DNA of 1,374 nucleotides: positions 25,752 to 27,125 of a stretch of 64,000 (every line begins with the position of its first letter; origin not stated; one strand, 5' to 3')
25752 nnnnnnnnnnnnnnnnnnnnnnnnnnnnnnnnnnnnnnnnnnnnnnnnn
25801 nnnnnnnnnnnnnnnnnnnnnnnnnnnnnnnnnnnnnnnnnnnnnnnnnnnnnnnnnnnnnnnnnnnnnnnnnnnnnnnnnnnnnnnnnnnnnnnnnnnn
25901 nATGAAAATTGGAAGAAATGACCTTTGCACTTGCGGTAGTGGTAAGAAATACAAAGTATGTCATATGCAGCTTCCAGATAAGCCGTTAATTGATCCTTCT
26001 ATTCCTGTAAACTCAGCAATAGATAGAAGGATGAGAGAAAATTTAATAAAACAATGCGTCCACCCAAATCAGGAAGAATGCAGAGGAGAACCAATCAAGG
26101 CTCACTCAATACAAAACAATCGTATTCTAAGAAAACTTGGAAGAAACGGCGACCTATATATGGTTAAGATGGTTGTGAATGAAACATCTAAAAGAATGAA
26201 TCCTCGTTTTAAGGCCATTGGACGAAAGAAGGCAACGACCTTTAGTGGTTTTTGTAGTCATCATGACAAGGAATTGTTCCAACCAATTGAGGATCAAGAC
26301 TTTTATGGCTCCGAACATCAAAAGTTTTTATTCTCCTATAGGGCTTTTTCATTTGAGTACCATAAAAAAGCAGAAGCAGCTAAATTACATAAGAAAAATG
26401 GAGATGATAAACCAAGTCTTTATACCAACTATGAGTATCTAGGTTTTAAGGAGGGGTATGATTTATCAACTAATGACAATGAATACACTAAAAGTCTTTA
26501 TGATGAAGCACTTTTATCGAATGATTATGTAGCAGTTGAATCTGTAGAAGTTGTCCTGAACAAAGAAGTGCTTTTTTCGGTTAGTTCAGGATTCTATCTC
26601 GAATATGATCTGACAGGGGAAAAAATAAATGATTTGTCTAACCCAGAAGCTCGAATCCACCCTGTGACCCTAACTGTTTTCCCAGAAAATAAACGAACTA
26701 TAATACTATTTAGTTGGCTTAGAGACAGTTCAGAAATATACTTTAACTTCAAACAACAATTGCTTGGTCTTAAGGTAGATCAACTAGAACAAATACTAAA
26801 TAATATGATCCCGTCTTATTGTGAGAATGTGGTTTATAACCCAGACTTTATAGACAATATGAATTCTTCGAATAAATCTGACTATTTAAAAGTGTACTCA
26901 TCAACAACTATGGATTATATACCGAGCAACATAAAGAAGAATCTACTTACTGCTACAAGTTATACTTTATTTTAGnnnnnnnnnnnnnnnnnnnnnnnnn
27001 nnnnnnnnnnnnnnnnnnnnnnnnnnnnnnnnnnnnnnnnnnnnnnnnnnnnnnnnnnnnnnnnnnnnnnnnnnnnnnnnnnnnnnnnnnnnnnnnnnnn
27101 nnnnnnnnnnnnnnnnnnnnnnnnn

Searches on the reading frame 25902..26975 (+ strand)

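Call 86: search_protein_families(library=pfam, proteins=[window:25902-26975:+], max_evalue=0.001)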
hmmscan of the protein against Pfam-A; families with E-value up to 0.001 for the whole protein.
window:25902-26975:+ (357 aa): 1 family
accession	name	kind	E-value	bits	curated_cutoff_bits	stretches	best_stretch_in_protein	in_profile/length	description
PF02810.21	SEC-C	-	6.1e-10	39.2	20.4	1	5-22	1-18/19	SEC-C motif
